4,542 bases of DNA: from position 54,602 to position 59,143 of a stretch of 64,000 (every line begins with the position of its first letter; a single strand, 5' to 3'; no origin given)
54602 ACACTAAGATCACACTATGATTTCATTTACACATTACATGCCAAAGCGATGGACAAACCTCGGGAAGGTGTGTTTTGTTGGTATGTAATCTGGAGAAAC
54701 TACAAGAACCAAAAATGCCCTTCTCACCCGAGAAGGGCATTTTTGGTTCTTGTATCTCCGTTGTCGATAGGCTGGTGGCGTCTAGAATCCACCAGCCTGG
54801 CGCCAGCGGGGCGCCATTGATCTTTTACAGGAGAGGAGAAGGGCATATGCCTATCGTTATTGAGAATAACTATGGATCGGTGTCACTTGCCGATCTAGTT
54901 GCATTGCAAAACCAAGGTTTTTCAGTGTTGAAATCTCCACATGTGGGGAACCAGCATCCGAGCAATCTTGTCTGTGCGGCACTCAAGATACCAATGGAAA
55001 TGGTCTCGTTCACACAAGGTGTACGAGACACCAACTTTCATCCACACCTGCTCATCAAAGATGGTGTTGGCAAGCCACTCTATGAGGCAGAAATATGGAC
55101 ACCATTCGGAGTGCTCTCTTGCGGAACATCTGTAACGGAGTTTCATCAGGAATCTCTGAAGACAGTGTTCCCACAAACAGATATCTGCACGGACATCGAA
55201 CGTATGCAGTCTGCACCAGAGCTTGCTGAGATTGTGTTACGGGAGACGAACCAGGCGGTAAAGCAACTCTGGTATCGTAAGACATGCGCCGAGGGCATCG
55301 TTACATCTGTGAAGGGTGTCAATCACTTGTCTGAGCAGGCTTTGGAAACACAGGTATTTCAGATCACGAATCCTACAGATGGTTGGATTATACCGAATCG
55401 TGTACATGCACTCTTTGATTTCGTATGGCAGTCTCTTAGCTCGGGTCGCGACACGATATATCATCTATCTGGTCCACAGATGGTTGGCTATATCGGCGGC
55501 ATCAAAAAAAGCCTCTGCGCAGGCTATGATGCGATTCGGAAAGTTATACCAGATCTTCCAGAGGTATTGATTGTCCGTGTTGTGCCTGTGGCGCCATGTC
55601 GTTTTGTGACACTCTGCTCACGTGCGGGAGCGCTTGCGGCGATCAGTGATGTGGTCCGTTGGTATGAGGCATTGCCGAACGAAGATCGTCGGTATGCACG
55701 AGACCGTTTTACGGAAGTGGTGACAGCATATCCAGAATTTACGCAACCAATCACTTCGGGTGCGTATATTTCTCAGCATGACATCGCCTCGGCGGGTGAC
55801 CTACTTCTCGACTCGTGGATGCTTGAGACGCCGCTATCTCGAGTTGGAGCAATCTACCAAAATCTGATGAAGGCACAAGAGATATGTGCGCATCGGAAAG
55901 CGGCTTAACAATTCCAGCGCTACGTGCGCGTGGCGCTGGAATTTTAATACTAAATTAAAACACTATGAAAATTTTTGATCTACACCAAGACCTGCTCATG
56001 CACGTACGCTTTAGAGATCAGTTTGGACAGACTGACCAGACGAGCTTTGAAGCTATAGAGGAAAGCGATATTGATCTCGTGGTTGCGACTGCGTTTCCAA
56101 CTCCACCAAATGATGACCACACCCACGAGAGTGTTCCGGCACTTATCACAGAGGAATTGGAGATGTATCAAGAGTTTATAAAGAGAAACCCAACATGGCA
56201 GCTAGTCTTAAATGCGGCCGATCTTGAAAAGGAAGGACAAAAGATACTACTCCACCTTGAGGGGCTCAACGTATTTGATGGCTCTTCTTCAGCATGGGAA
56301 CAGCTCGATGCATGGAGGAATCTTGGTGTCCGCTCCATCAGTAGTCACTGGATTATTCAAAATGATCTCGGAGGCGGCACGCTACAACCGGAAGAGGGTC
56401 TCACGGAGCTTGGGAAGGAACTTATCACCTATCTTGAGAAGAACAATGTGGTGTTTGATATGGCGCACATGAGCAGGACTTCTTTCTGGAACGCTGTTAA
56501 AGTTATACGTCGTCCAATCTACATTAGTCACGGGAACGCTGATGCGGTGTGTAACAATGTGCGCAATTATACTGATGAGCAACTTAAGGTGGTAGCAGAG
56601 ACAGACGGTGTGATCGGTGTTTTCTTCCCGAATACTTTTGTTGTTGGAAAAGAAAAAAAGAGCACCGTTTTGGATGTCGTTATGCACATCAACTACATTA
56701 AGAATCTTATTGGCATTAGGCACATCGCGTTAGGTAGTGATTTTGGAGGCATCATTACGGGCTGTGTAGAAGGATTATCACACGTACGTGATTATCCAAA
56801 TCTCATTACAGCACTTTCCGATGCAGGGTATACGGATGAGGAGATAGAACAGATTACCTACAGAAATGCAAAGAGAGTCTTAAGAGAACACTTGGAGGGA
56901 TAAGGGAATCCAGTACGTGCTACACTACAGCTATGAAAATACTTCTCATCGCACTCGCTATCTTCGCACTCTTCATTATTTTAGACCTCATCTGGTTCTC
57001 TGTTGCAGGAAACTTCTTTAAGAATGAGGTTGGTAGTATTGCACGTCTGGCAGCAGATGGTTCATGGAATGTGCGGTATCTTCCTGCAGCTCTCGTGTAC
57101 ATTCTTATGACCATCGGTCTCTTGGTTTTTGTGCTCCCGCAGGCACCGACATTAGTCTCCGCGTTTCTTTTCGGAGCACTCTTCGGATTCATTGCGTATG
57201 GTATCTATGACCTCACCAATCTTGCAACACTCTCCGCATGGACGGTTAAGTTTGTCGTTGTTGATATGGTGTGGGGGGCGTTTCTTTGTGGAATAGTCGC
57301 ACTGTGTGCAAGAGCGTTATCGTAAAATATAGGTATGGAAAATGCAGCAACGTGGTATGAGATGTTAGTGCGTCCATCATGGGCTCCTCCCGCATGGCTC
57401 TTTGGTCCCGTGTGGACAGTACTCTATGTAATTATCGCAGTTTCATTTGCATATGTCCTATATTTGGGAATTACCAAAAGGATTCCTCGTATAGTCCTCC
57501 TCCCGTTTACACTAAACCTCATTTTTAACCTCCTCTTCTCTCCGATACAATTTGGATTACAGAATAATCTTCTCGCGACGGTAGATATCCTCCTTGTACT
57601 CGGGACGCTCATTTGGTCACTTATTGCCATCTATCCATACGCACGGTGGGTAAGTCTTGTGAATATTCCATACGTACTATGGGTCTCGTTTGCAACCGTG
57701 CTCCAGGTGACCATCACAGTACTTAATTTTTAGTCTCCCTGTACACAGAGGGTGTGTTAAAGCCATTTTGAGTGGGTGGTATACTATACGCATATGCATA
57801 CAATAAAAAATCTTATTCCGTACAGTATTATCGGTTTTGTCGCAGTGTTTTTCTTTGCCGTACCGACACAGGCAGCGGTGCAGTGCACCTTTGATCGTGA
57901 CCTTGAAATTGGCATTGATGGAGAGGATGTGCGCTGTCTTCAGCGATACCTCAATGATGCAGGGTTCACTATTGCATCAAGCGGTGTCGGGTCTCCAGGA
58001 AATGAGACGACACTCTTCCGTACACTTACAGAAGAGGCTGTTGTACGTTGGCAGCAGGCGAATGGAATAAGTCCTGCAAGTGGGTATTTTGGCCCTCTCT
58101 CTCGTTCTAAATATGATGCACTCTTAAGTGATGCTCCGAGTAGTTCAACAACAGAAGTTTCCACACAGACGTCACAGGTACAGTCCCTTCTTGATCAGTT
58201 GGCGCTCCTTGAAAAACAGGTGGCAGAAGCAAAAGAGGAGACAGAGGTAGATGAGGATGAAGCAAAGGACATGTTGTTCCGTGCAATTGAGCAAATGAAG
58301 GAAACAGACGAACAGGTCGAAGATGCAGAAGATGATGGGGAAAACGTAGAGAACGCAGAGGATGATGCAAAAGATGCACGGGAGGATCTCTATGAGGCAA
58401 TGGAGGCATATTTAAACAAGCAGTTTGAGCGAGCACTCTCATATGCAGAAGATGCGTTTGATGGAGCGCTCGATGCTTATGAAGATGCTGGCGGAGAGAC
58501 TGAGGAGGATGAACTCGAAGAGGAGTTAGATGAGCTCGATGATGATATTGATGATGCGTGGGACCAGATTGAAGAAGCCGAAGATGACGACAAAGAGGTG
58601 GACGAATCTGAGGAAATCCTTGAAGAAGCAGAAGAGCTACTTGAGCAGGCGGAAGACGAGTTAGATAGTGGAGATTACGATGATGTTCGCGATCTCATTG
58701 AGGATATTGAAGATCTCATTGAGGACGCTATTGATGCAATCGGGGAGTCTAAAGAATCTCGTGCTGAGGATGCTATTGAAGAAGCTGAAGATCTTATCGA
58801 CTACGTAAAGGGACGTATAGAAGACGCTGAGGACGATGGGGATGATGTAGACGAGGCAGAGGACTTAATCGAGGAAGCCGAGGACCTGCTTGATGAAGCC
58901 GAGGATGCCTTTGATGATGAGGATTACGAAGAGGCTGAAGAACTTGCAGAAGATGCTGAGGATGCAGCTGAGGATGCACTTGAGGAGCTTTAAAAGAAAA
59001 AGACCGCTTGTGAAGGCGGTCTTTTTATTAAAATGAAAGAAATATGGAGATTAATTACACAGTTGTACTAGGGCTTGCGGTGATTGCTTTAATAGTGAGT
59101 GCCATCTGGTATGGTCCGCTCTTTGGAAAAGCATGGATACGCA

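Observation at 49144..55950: Genomic island inserted at the 3' end of tRNA-Gln, carrying defense-like and non-core genes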

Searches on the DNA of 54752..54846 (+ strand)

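Call 77: build_rna_model(alignment_id=A6)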
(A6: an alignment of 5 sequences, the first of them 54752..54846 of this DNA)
Model R1 built from alignment A6 (5 sequences, 97 columns); structure: RNAalifold consensus.
model positions 93; base pairs 25; branch points 1; effective number of sequences 2.01; information 0.614 bits per position. Calibrated on 0.2 Mb of random sequence (short: E-values are rough).
structure used (alignment columns):
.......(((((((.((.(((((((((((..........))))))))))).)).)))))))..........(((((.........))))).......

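Call 78: search_with_rna_model(model_id=R1, sources=[window, L002, L003, L004, L005, L006, L007, L061, L064, L065, L072, L082, L083, L084, L085, L086, L087, L088, L089, L090, L091, L092, L106, L110, L118, L120, L123, L126, L141, L147, L170, L171, L172, L173, L174, L175, L176, L177, L178, L179, L181, L182], max_evalue=1)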
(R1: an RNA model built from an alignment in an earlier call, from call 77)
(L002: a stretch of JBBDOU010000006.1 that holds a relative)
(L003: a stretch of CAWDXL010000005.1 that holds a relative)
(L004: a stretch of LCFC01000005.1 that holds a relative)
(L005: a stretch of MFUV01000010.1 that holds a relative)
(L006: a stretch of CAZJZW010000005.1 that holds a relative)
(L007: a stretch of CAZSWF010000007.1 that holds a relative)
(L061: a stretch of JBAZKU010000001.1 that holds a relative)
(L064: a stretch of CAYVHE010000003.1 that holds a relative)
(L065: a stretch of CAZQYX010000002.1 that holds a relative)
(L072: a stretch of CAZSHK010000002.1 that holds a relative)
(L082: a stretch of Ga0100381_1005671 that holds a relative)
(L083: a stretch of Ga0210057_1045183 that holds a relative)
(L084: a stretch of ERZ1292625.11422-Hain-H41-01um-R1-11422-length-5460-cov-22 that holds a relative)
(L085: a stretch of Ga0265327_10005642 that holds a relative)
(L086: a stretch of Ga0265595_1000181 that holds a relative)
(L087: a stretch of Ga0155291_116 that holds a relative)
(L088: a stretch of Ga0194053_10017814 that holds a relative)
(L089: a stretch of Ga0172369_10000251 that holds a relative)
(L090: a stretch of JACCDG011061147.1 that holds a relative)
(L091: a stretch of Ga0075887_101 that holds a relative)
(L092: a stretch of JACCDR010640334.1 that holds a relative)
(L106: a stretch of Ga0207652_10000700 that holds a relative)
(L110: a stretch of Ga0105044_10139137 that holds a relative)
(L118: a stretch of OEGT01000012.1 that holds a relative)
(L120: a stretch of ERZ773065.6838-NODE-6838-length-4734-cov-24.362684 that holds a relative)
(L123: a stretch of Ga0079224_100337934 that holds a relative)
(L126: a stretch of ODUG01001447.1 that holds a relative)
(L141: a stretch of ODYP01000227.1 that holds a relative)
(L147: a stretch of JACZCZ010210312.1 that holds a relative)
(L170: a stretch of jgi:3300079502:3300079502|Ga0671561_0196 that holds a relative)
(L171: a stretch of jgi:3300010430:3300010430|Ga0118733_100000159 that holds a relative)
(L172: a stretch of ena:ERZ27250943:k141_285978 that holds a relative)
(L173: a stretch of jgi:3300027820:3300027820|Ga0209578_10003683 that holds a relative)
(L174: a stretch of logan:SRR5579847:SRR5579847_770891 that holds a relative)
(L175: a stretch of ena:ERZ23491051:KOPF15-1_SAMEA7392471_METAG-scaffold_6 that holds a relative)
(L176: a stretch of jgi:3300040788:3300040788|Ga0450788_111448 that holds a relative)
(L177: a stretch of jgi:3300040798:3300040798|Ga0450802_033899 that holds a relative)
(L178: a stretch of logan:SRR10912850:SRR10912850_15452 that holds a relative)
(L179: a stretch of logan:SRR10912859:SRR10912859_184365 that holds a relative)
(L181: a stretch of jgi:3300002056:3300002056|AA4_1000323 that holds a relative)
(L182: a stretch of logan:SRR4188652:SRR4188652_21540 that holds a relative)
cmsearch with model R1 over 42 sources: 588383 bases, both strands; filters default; matches with E-value up to 1: 17.
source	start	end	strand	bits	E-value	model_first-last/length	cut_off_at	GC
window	54751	54843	+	96.4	1.9e-22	1-93/93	no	0.58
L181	5909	6001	+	94.7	5.2e-22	1-93/93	no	0.6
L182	894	986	+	94.7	5.2e-22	1-93/93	no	0.6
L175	5911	6000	+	90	9.5e-21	1-93/93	no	0.58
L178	5906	5997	+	82.2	1.1e-18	1-93/93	no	0.48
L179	2662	2753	+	82.2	1.1e-18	1-93/93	no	0.48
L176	5894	5979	+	74.8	9.6e-17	1-93/93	no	0.53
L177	2218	2303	+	74.8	9.6e-17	1-93/93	no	0.53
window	54722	54816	-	38.8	3.1e-07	1-93/93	no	0.59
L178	5888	5971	-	38.5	3.6e-07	1-93/93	no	0.49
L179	2644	2727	-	38.5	3.6e-07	1-93/93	no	0.49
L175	5899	5976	-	38.2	4.4e-07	1-93/93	no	0.56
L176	5889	5959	-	38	5e-07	1-93/93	no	0.49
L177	2213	2283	-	38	5e-07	1-93/93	no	0.49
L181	5905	5974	-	31.2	3e-05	1-93/93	no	0.61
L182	890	959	-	31.2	3e-05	1-93/93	no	0.61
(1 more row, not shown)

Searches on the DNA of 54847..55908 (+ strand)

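Call 67: search_rna_families(sources=[L175, L176, L178, L181], threshold=evalue, max_evalue=1)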
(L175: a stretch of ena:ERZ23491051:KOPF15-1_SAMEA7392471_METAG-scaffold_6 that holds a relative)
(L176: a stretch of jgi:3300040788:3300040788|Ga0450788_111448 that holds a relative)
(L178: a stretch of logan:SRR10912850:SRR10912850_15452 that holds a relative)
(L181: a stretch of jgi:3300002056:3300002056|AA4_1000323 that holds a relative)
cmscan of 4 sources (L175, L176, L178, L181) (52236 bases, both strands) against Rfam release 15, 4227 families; matches with E-value up to 1: 14.
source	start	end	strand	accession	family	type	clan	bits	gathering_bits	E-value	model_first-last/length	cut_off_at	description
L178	5848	5899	-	RF04344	Plastid-psbA-3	Cis-reg;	CL00153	36.6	48.4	0.003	1-57/57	no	Plastid-psbA-3 3UTR RNA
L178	3733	3792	+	RF00506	Thr_leader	Cis-reg; leader;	-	34.7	55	0.0086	1-118/118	no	Threonine operon leader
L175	8428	8502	-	RF02432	SpF25_sRNA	Gene; sRNA;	-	33.3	48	0.12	1-102/102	no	Streptococcus sRNA SpF25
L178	3754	3860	-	RF00506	Thr_leader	Cis-reg; leader;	-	32.4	55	0.03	1-118/118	no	Threonine operon leader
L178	8146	8218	-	RF04255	MIR8001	Gene; miRNA;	-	30.3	90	0.074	1-67/67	no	MIR8001 microRNA precursor family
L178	3724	3795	+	RF02432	SpF25_sRNA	Gene; sRNA;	-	30.3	48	0.52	1-102/102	no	Streptococcus sRNA SpF25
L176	8954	9040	-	RF01772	rnk_pseudo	Cis-reg; leader;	-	29.6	55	0.46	1-108/108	no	Pseudomonas rnk leader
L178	5838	5913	+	RF00801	mir-280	Gene; miRNA;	-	28.4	70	0.4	1-83/83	no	mir-280 microRNA precursor family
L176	8944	9025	-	RF02621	BSnc120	Gene; sRNA;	-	26.8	114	0.052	1-88/88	no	Brucella sRNA 120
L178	3710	3797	+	RF00558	L20_leader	Cis-reg; leader;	-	26.7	58.7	0.38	1-127/127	no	Ribosomal protein L20 leader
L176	8941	8990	+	RF00512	Leu_leader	Cis-reg; leader;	-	25.9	50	0.33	1-148/148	no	Leucine operon leader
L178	3741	3816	-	RF03831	mir-627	Gene; miRNA;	-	25.4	86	0.24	1-87/87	no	mir-627 microRNA precursor family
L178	3568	3800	+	RF00084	CsrC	Gene; sRNA;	CL00106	25.3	61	0.001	1-255/255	no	CsrC RNA family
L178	3739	3816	+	RF03831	mir-627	Gene; miRNA;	-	25.1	86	0.31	1-87/87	no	mir-627 microRNA precursor family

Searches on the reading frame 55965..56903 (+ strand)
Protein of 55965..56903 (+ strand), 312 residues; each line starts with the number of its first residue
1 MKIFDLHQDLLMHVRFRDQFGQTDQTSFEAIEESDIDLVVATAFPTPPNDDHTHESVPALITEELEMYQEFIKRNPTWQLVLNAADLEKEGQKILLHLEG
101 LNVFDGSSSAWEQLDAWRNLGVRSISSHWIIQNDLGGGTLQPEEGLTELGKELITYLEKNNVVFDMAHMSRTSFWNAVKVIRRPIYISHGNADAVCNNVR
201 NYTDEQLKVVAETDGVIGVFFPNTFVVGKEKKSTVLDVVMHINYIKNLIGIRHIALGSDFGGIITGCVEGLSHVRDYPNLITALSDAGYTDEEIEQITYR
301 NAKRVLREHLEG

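Call 6: search_protein_families(library=pfam, proteins=[window:55965-56903:+], max_evalue=0.01)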
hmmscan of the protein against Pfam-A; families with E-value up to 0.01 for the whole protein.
window:55965-56903:+ (312 aa): 1 family
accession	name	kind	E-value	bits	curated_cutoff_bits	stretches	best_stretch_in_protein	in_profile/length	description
PF01244.27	Peptidase_M19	-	3.2e-74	250.4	26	1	1-308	6-319/319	Membrane dipeptidase (Peptidase family M19)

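Call 45: search_protein_families(library=ncbifam, proteins=[window:55965-56903:+], max_evalue=0.01)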
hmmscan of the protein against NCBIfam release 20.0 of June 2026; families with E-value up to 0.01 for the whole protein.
window:55965-56903:+ (312 aa): 0 families

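Call 103: search_protein_families(library=pfam, proteins=[P0331, P0336, P0362, P0369, P0394, P0408, P0430, P0459, P0465, P0471], max_evalue=0.01)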
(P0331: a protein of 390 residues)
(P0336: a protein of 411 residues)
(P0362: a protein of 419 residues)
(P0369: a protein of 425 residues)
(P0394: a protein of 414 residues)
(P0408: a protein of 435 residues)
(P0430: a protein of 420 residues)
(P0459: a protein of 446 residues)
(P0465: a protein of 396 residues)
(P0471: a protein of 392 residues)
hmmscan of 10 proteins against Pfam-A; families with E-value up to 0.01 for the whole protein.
P0331 (390 aa): 0 families

P0336 (411 aa): 0 families

P0362 (419 aa): 0 families

P0369 (425 aa): 0 families

P0394 (414 aa): 0 families

P0408 (435 aa): 0 families

P0430 (420 aa): 0 families

P0459 (446 aa): 0 families

P0465 (396 aa): 0 families

P0471 (392 aa): 0 families

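Call 109: search_protein_families(library=pfam, proteins=[L171:12501-12863:+, L170:8788-10116:+, L170:10182-10997:+, L170:11003-12115:+, L170:12112-13146:+, L170:8341-8622:-], max_evalue=0.001)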
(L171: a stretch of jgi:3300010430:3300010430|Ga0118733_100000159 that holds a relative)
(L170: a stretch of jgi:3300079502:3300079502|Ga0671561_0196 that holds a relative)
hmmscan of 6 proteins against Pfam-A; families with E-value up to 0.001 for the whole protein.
L171:12501-12863:+ (120 aa): 0 families

L170:8788-10116:+ (442 aa): 2 families
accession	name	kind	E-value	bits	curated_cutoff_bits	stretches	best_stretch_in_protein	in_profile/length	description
PF00152.25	tRNA-synt_2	-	1.9e-49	168.8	25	1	117-441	5-305/308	tRNA synthetases class II (D, K and N)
PF01409.25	tRNA-synt_2d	-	0.00038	20.5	19.8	0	187-258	83-155/246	tRNA synthetases class II core domain (F)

L170:10182-10997:+ (271 aa): 6 families
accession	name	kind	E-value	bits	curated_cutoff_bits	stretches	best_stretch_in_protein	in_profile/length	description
PF08241.18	Methyltransf_11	-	3.5e-20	72.9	21.2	1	50-147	1-92/95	Methyltransferase domain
PF13649.12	Methyltransf_25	-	6.6e-20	72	27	1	49-146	1-97/97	Methyltransferase domain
PF13847.12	Methyltransf_31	-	7.9e-16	58.5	27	1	45-146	3-105/145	Methyltransferase domain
PF01209.24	Ubie_methyltran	-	2.9e-14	53.4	20.1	1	46-148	48-149/233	ubiE/COQ5 methyltransferase family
PF08242.18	Methyltransf_12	-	1.6e-11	45.2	30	1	51-147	2-97/98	Methyltransferase domain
PF01728.25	FtsJ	-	8e-05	23.1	24.1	1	42-144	18-120/181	FtsJ-like methyltransferase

L170:11003-12115:+ (370 aa): 1 family
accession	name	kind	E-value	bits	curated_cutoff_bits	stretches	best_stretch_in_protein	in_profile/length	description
PF00152.25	tRNA-synt_2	-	6.1e-26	91.6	25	1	101-364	73-308/308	tRNA synthetases class II (D, K and N)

L170:12112-13146:+ (344 aa): 2 families
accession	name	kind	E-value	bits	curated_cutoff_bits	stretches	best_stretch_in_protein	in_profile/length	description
PF17676.7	Peptidase_S66C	-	1.9e-21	77.3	23.7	1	201-333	1-120/120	LD-carboxypeptidase C-terminal domain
PF02016.21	Peptidase_S66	-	2.6e-19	70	25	1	13-128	1-121/121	LD-carboxypeptidase N-terminal domain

L170:8341-8622:- (93 aa): 0 families

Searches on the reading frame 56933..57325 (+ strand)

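Call 103: search_protein_families(library=pfam, proteins=[P0331, P0336, P0362, P0369, P0394, P0408, P0430, P0459, P0465, P0471], max_evalue=0.01)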
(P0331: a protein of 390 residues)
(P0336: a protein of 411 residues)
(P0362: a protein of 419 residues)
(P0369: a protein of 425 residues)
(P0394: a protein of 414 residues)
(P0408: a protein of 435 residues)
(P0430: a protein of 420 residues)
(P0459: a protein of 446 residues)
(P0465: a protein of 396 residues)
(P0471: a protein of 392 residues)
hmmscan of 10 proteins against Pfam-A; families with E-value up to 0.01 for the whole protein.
P0331 (390 aa): 0 families

P0336 (411 aa): 0 families

P0362 (419 aa): 0 families

P0369 (425 aa): 0 families

P0394 (414 aa): 0 families

P0408 (435 aa): 0 families

P0430 (420 aa): 0 families

P0459 (446 aa): 0 families

P0465 (396 aa): 0 families

P0471 (392 aa): 0 families

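Call 109: search_protein_families(library=pfam, proteins=[L171:12501-12863:+, L170:8788-10116:+, L170:10182-10997:+, L170:11003-12115:+, L170:12112-13146:+, L170:8341-8622:-], max_evalue=0.001)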
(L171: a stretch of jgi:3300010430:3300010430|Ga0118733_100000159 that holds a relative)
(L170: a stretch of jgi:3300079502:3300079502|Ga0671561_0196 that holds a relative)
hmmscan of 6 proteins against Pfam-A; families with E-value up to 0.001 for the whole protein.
L171:12501-12863:+ (120 aa): 0 families

L170:8788-10116:+ (442 aa): 2 families
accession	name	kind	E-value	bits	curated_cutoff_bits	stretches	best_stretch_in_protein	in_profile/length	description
PF00152.25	tRNA-synt_2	-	1.9e-49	168.8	25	1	117-441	5-305/308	tRNA synthetases class II (D, K and N)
PF01409.25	tRNA-synt_2d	-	0.00038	20.5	19.8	0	187-258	83-155/246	tRNA synthetases class II core domain (F)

L170:10182-10997:+ (271 aa): 6 families
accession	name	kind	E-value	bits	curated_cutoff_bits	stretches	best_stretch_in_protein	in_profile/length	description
PF08241.18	Methyltransf_11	-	3.5e-20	72.9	21.2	1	50-147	1-92/95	Methyltransferase domain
PF13649.12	Methyltransf_25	-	6.6e-20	72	27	1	49-146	1-97/97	Methyltransferase domain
PF13847.12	Methyltransf_31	-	7.9e-16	58.5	27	1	45-146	3-105/145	Methyltransferase domain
PF01209.24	Ubie_methyltran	-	2.9e-14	53.4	20.1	1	46-148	48-149/233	ubiE/COQ5 methyltransferase family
PF08242.18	Methyltransf_12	-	1.6e-11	45.2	30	1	51-147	2-97/98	Methyltransferase domain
PF01728.25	FtsJ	-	8e-05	23.1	24.1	1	42-144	18-120/181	FtsJ-like methyltransferase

L170:11003-12115:+ (370 aa): 1 family
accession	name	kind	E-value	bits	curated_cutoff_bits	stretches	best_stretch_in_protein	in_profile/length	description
PF00152.25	tRNA-synt_2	-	6.1e-26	91.6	25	1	101-364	73-308/308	tRNA synthetases class II (D, K and N)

L170:12112-13146:+ (344 aa): 2 families
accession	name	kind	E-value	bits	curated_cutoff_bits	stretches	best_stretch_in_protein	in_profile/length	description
PF17676.7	Peptidase_S66C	-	1.9e-21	77.3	23.7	1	201-333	1-120/120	LD-carboxypeptidase C-terminal domain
PF02016.21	Peptidase_S66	-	2.6e-19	70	25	1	13-128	1-121/121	LD-carboxypeptidase N-terminal domain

L170:8341-8622:- (93 aa): 0 families

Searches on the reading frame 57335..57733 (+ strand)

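Call 103: search_protein_families(library=pfam, proteins=[P0331, P0336, P0362, P0369, P0394, P0408, P0430, P0459, P0465, P0471], max_evalue=0.01)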
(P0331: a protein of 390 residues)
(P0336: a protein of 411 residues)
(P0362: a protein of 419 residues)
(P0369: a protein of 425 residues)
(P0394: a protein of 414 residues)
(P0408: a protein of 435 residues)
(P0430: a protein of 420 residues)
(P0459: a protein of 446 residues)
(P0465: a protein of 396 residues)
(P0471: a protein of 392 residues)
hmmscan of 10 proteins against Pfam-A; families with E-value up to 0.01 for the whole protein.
P0331 (390 aa): 0 families

P0336 (411 aa): 0 families

P0362 (419 aa): 0 families

P0369 (425 aa): 0 families

P0394 (414 aa): 0 families

P0408 (435 aa): 0 families

P0430 (420 aa): 0 families

P0459 (446 aa): 0 families

P0465 (396 aa): 0 families

P0471 (392 aa): 0 families

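Call 109: search_protein_families(library=pfam, proteins=[L171:12501-12863:+, L170:8788-10116:+, L170:10182-10997:+, L170:11003-12115:+, L170:12112-13146:+, L170:8341-8622:-], max_evalue=0.001)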
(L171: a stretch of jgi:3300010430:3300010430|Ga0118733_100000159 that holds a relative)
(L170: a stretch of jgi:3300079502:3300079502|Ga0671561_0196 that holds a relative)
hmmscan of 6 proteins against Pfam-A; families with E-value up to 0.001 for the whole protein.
L171:12501-12863:+ (120 aa): 0 families

L170:8788-10116:+ (442 aa): 2 families
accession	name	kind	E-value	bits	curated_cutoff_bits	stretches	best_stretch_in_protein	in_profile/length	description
PF00152.25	tRNA-synt_2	-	1.9e-49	168.8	25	1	117-441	5-305/308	tRNA synthetases class II (D, K and N)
PF01409.25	tRNA-synt_2d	-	0.00038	20.5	19.8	0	187-258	83-155/246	tRNA synthetases class II core domain (F)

L170:10182-10997:+ (271 aa): 6 families
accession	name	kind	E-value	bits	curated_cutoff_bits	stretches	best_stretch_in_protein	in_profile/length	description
PF08241.18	Methyltransf_11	-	3.5e-20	72.9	21.2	1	50-147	1-92/95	Methyltransferase domain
PF13649.12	Methyltransf_25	-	6.6e-20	72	27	1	49-146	1-97/97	Methyltransferase domain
PF13847.12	Methyltransf_31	-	7.9e-16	58.5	27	1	45-146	3-105/145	Methyltransferase domain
PF01209.24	Ubie_methyltran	-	2.9e-14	53.4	20.1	1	46-148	48-149/233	ubiE/COQ5 methyltransferase family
PF08242.18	Methyltransf_12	-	1.6e-11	45.2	30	1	51-147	2-97/98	Methyltransferase domain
PF01728.25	FtsJ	-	8e-05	23.1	24.1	1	42-144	18-120/181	FtsJ-like methyltransferase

L170:11003-12115:+ (370 aa): 1 family
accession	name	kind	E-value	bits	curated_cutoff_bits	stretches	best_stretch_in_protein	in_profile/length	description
PF00152.25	tRNA-synt_2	-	6.1e-26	91.6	25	1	101-364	73-308/308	tRNA synthetases class II (D, K and N)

L170:12112-13146:+ (344 aa): 2 families
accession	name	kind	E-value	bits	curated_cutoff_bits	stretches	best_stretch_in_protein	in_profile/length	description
PF17676.7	Peptidase_S66C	-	1.9e-21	77.3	23.7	1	201-333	1-120/120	LD-carboxypeptidase C-terminal domain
PF02016.21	Peptidase_S66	-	2.6e-19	70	25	1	13-128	1-121/121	LD-carboxypeptidase N-terminal domain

L170:8341-8622:- (93 aa): 0 families

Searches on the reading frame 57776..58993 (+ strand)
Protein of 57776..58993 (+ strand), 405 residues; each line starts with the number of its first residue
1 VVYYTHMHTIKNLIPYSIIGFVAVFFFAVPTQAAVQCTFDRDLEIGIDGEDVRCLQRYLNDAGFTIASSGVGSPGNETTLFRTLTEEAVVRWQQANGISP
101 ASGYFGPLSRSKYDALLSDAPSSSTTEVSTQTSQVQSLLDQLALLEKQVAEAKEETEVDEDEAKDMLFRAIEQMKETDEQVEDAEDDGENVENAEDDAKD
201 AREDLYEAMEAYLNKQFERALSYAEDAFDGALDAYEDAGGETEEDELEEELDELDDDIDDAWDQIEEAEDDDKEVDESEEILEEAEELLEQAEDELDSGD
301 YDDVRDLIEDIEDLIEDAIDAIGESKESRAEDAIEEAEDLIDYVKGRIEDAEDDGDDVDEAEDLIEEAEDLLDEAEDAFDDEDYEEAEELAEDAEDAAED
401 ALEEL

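Call 46: search_protein_families(library=pfam, proteins=[window:57776-58993:+], max_evalue=1)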
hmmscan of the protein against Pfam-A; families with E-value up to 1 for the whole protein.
window:57776-58993:+ (405 aa): 10 families
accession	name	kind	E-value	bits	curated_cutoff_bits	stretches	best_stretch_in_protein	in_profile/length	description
PF01471.23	PG_binding_1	-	8.1e-10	39.2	23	1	49-107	2-51/57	Putative peptidoglycan binding domain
PF14346.11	DUF4398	-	1.9e-07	31.9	27.9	3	347-402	9-63/78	Domain of unknown function (DUF4398)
PF07361.16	Cytochrom_B562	-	0.013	16.6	30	1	234-314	12-93/102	Cytochrome b562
PF22638.1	FlgK_D1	-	0.037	14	28.6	1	117-166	60-111/233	Flagellar hook-associated protein FlgK helical domain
PF10819.13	DUF2564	-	0.039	14.8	26.3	1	309-377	6-72/79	Protein of unknown function (DUF2564)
PF08590.15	DUF1771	-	0.069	13.9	28.7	1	359-401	6-48/64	Domain of unknown function (DUF1771)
PF11200.13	DUF2981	-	0.15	11.9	27.2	1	94-208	148-256/352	Protein of unknown function (DUF2981)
PF08045.16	CDC14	-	0.2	11.2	23.3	0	286-334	2-51/284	Cell division control protein 14, SIN component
PF05502.18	Dynactin_p62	-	0.4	9.9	25.3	1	124-222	97-191/477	Dynactin p62 family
PF12761.13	End3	-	0.58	10.8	25.2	1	235-324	7-102/115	Actin cytoskeleton-regulatory complex protein END3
